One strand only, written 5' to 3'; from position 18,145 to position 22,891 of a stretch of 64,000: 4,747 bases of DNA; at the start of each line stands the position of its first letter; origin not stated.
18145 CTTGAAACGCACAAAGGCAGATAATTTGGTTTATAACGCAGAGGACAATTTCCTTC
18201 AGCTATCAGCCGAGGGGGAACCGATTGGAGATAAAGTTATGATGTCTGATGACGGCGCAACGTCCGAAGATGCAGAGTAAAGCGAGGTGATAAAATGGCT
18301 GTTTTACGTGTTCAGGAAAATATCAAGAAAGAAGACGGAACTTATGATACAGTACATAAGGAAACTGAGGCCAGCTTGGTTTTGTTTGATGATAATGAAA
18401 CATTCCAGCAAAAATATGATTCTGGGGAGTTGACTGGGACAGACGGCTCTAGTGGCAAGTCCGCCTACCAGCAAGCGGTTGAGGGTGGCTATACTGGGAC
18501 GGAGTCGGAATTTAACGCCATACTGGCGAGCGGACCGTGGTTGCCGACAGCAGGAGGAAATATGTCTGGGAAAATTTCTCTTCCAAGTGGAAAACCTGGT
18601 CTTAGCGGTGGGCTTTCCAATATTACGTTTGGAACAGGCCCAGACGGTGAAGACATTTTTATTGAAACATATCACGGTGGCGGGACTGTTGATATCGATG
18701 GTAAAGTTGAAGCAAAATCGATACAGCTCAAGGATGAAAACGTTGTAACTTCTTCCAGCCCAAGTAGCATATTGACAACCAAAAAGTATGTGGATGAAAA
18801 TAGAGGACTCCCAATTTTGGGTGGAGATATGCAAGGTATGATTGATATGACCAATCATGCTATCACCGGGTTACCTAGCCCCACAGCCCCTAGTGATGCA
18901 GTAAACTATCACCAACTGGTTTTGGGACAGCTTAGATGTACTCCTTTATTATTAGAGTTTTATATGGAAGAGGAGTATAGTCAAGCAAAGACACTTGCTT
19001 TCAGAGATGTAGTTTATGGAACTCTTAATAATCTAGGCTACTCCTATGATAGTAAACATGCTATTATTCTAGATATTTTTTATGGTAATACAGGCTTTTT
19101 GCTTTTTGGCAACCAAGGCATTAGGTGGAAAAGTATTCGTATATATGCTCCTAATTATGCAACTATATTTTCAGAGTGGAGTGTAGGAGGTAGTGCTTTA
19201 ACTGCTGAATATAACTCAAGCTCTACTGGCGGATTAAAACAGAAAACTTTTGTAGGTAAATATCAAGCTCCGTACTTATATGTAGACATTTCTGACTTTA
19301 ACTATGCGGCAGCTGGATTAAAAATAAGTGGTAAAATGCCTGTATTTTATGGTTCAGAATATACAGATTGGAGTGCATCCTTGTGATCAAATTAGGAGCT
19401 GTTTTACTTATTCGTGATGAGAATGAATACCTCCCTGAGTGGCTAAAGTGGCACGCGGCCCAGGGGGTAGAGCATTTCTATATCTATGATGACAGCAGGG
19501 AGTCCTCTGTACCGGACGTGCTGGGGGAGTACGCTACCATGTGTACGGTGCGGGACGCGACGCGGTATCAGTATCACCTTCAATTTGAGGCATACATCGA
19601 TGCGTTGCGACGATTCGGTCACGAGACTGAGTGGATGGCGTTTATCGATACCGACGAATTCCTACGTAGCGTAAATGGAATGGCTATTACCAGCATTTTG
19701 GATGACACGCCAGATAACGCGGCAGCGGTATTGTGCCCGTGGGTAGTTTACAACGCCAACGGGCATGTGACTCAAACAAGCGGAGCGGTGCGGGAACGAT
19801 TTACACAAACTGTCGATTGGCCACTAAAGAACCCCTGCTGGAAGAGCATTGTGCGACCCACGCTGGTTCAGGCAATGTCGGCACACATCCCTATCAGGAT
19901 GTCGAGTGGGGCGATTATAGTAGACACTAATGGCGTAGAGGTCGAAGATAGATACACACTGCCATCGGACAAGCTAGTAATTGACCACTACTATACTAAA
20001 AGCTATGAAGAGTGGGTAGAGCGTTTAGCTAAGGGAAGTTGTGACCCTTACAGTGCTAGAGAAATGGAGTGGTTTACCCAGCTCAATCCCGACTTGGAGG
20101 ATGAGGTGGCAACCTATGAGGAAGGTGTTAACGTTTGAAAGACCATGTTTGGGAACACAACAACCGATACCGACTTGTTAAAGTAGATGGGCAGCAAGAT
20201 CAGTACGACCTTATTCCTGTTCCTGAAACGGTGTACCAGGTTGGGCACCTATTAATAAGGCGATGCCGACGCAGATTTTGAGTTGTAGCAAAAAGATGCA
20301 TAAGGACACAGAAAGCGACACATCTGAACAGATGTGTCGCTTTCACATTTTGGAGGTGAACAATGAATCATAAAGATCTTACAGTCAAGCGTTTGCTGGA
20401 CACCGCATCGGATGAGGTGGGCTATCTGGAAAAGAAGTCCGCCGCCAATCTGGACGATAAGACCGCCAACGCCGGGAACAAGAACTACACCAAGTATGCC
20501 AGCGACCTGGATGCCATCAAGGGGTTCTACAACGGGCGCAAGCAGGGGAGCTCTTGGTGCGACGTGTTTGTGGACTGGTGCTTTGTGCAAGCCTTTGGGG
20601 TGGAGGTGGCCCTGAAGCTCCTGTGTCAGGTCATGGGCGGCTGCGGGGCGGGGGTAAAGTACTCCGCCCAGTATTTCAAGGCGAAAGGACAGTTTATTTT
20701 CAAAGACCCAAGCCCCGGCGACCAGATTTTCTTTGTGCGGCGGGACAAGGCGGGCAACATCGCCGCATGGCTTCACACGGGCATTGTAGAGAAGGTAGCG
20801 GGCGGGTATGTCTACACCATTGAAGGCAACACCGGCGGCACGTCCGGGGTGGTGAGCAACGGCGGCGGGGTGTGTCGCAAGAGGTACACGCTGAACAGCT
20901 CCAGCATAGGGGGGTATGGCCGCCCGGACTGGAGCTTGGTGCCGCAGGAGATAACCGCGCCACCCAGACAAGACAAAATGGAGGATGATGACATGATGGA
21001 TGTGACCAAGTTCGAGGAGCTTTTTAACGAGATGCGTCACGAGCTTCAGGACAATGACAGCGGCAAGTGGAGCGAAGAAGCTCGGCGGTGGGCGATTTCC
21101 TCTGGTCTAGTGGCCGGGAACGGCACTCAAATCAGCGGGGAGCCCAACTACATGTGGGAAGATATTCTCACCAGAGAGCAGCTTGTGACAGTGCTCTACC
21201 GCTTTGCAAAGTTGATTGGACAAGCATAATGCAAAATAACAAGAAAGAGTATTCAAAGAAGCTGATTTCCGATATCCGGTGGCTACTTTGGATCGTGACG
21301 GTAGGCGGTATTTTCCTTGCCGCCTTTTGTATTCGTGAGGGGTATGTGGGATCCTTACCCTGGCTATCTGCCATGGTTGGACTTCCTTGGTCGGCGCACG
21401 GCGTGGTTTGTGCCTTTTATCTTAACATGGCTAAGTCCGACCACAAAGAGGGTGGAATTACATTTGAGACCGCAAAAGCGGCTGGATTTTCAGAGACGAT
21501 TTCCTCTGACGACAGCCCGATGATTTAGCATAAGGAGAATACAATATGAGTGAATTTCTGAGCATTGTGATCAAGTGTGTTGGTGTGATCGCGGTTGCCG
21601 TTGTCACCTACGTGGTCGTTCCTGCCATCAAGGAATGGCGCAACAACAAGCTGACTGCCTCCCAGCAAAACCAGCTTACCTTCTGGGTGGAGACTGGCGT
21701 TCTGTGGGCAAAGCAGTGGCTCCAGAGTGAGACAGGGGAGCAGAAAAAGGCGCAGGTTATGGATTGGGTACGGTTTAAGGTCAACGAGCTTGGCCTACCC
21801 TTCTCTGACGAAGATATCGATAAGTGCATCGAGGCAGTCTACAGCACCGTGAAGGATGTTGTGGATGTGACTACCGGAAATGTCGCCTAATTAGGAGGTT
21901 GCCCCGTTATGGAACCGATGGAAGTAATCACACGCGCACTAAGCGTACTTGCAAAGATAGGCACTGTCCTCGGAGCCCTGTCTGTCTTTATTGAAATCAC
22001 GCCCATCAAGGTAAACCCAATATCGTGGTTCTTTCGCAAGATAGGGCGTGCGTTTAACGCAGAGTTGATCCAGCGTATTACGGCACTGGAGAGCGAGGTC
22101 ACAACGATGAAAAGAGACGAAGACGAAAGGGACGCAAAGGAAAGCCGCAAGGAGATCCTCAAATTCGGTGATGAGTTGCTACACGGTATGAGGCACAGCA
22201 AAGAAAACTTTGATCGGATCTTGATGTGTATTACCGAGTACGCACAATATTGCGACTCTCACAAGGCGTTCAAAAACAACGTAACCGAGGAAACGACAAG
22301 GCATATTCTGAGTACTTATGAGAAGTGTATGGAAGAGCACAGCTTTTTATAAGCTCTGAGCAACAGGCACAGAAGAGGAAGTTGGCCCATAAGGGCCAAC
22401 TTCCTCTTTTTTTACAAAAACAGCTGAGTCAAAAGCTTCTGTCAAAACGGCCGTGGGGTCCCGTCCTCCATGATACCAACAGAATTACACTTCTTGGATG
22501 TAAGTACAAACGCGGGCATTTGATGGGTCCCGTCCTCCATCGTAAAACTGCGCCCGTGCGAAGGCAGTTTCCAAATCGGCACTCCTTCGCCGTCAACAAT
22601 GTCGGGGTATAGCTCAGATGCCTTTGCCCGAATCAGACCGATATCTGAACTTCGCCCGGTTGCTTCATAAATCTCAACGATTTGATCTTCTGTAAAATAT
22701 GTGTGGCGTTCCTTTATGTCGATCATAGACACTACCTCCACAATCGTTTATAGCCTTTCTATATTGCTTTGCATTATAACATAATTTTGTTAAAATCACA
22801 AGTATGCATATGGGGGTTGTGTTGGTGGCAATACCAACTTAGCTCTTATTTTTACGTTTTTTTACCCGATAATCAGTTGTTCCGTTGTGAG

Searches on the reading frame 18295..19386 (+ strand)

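Call 11: search_protein_families(library=pfam, proteins=[window:18295-19386:+], max_evalue=0.01)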
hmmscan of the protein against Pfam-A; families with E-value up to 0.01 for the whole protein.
window:18295-19386:+ (363 aa): 0 families

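Call 12: search_protein_families(library=phrogs, proteins=[window:18295-19386:+], max_evalue=0.001)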
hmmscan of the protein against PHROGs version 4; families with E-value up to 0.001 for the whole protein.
window:18295-19386:+ (363 aa): 2 families
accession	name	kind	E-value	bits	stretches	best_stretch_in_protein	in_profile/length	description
phrog_25979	-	unknown function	3.9e-05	23.6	1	46-77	172-203/521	-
phrog_19976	-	tail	0.00071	20.1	0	46-78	101-133/256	tail assembly protein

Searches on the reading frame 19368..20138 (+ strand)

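Call 11: search_protein_families(library=pfam, proteins=[window:19368-20138:+], max_evalue=0.01)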
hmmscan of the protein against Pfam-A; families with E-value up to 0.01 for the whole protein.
window:19368-20138:+ (256 aa): 2 families
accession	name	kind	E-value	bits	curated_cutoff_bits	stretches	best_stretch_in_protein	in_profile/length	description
PF01697.33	Glyco_transf_92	-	5.8e-18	65.8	23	1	20-222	18-225/249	Glycosyltransferase family 92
PF13704.12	Glyco_tranf_2_4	-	1.3e-13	51.7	27.5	1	16-101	1-86/98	Glycosyl transferase family 2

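Call 12: search_protein_families(library=phrogs, proteins=[window:19368-20138:+], max_evalue=0.001)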
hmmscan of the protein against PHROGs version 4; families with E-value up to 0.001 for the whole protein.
window:19368-20138:+ (256 aa): 0 families

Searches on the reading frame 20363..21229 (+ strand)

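Call 11: search_protein_families(library=pfam, proteins=[window:20363-21229:+], max_evalue=0.01)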
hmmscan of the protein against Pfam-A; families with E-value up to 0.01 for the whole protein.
window:20363-21229:+ (288 aa): 1 family
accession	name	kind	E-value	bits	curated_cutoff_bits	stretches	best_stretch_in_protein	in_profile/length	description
PF05257.22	CHAP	-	8.7e-08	33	26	1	60-156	3-81/81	CHAP domain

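Call 12: search_protein_families(library=phrogs, proteins=[window:20363-21229:+], max_evalue=0.001)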
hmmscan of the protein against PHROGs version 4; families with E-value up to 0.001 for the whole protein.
window:20363-21229:+ (288 aa): 4 families
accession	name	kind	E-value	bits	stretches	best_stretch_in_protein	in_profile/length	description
phrog_38078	-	unknown function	1.2e-35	124.5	1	7-194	33-213/423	-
phrog_9589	-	lysis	4.2e-25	90.2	1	7-191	3-158/281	endolysin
phrog_21357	-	lysis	1.5e-18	68.1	1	40-246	22-216/225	endolysin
phrog_21825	-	lysis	2.2e-18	67.7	1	41-189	25-164/289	endolysin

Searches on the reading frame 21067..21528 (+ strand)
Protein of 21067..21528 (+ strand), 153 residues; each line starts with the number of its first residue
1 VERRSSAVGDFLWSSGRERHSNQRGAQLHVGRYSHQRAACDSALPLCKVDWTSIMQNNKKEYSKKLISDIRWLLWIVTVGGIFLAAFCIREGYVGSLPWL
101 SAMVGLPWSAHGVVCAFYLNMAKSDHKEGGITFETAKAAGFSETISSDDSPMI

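Call 11: search_protein_families(library=pfam, proteins=[window:21067-21528:+], max_evalue=0.01)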
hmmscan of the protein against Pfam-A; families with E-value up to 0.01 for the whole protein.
window:21067-21528:+ (153 aa): 1 family
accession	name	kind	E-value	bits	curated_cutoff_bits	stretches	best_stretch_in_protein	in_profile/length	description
PF06455.17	NADH5_C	-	0.005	16.9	28.2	1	57-130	20-93/181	NADH dehydrogenase subunit 5 C-terminus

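Call 12: search_protein_families(library=phrogs, proteins=[window:21067-21528:+], max_evalue=0.001)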
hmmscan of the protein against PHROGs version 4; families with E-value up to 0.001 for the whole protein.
window:21067-21528:+ (153 aa): 0 families

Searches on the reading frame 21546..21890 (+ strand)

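Call 11: search_protein_families(library=pfam, proteins=[window:21546-21890:+], max_evalue=0.01)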
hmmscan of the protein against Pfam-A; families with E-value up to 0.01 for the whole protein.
window:21546-21890:+ (114 aa): 1 family
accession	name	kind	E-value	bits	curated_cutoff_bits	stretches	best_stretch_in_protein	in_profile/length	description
PF09682.15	Phage_holin_6_1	-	2e-14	54.2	24.9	1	12-104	8-101/101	Bacteriophage holin of superfamily 6 (Holin_LLH)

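Call 12: search_protein_families(library=phrogs, proteins=[window:21546-21890:+], max_evalue=0.001)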
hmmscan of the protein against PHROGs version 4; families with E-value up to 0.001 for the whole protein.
window:21546-21890:+ (114 aa): 4 families
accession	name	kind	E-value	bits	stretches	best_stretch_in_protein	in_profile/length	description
phrog_6918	-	lysis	5.5e-17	62.9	1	4-104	4-100/114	holin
phrog_608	-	lysis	1.1e-07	33.1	1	1-104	1-105/111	holin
phrog_15303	-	unknown function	6.7e-05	24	1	39-104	35-101/119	-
phrog_2609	-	lysis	0.00016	22.6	1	14-105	15-106/145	holin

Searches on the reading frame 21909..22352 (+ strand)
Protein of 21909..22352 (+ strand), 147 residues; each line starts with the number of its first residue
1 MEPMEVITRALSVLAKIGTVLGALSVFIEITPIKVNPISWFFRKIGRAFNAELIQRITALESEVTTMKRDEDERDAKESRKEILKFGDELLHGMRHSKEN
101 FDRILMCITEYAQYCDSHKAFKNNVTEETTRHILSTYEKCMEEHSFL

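Call 11: search_protein_families(library=pfam, proteins=[window:21909-22352:+], max_evalue=0.01)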
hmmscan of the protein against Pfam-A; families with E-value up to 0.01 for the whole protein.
window:21909-22352:+ (147 aa): 0 families

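Call 12: search_protein_families(library=phrogs, proteins=[window:21909-22352:+], max_evalue=0.001)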
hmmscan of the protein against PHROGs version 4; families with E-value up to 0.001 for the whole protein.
window:21909-22352:+ (147 aa): 1 family
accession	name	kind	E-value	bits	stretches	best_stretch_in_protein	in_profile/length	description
phrog_37604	-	unknown function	2.7e-28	99.8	1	13-147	34-168/168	-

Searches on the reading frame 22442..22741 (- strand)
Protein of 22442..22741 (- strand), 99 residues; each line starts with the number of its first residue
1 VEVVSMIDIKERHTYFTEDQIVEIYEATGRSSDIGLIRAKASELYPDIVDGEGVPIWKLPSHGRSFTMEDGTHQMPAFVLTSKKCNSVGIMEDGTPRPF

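Call 11: search_protein_families(library=pfam, proteins=[window:22442-22741:-], max_evalue=0.01)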
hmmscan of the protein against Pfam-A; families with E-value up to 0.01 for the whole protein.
window:22442-22741:- (99 aa): 0 families

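Call 12: search_protein_families(library=phrogs, proteins=[window:22442-22741:-], max_evalue=0.001)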
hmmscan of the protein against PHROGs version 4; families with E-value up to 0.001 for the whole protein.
window:22442-22741:- (99 aa): 0 families

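Call 39: find_homologous_proteins(query=window:22442-22729:-, max_evalue=0.001)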
Query window:22442-22729:- (95 aa): 6 proteins with E <= 0.001 among 7 candidates.
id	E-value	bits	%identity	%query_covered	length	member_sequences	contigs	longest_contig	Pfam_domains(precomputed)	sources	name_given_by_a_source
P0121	2.5e-57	208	100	99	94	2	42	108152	-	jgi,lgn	-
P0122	8.3e-41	156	76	95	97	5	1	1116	-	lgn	-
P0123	3.0e-40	154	72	99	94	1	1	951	-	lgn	-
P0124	5.5e-40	153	72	99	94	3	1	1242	-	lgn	-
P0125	1.8e-34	135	70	91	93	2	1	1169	-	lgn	-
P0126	3.7e-24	102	60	94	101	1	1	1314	-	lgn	-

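Call 40: find_encoding_contigs(protein=P0121, flank=3000, max_places=10)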
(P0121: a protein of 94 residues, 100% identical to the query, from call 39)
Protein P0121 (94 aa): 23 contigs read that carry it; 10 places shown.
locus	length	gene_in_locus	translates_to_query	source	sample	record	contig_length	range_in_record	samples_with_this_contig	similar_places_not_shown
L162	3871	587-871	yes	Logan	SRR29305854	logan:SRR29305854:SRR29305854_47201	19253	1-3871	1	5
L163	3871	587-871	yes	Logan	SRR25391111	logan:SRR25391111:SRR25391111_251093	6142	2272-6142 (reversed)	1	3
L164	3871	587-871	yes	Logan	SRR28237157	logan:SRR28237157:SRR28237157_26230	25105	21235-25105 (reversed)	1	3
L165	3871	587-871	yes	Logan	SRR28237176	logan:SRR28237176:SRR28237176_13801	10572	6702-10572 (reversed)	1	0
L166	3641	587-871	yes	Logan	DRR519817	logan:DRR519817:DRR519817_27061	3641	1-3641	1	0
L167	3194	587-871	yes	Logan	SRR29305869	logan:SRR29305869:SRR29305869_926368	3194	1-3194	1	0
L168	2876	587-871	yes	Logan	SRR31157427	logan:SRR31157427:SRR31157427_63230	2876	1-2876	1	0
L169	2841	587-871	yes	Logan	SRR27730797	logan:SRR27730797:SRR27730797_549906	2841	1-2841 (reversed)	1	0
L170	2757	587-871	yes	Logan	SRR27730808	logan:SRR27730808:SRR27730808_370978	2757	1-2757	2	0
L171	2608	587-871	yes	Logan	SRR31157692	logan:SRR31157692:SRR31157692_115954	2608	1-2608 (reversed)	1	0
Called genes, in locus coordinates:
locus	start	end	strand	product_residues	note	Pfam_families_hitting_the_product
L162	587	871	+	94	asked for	-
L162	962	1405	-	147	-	-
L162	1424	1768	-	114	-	PF09682:Phage_holin_6_1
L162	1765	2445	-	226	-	PF00041:fn3, PF16656:Pur_ac_phosph_N (weak), PF28033:Fn3_ROS1 (weak), PF25059:FN3_DSCAM-DSCAML_C (weak)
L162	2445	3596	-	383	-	PF04055:Radical_SAM, PF13353:Fer4_12 (faint)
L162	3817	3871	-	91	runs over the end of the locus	-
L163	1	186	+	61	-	?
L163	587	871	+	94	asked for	-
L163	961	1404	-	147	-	-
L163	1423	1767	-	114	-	PF09682:Phage_holin_6_1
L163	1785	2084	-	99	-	-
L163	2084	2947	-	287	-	-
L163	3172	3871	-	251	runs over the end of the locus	PF01697:Glyco_transf_92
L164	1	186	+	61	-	?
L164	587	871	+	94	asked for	-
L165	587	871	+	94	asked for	-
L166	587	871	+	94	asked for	-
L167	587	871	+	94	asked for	-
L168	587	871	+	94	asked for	-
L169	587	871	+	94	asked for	-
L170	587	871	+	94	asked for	-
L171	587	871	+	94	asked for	-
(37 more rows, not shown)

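Call 42: find_encoding_contigs(protein=P0122, flank=3000, max_places=3)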
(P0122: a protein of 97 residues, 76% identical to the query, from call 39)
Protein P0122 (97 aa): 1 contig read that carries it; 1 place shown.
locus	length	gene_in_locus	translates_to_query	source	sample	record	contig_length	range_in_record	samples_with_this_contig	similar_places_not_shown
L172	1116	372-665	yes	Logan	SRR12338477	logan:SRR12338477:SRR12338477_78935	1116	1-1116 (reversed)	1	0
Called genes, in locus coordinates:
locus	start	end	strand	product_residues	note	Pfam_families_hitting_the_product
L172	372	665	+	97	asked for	-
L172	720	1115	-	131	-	?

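Call 43: find_encoding_contigs(protein=P0123, flank=3000, max_places=3)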
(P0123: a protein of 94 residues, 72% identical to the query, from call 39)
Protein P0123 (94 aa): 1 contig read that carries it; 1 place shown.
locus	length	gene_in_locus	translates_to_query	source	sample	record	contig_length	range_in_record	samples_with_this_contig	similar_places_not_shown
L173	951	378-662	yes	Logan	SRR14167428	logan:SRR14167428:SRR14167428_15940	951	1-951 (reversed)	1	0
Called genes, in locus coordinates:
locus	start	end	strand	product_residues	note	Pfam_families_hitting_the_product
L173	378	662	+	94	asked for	-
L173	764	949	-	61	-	?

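Call 44: find_encoding_contigs(protein=P0125, flank=3000, max_places=3)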
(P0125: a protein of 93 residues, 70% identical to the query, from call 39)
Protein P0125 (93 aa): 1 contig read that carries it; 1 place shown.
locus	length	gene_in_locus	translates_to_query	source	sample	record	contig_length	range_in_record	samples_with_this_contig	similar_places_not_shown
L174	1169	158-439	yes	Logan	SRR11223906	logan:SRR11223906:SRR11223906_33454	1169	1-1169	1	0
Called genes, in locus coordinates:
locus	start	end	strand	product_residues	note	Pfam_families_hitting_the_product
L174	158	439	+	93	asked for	-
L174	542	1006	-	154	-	-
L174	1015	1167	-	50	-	?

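Call 45: find_encoding_contigs(protein=P0126, flank=3000, max_places=3)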
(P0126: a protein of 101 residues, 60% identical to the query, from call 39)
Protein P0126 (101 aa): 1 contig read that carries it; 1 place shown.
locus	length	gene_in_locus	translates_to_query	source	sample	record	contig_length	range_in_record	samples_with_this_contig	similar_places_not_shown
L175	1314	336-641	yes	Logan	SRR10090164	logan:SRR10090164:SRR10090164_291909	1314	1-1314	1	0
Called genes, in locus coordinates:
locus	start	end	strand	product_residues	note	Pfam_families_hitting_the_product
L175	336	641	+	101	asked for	-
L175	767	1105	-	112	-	-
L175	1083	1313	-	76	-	?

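Call 63: search_protein_families(library=pfam, proteins=[window:22442-22729:-], max_evalue=1)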
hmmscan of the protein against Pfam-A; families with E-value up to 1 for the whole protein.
window:22442-22729:- (95 aa): 0 families
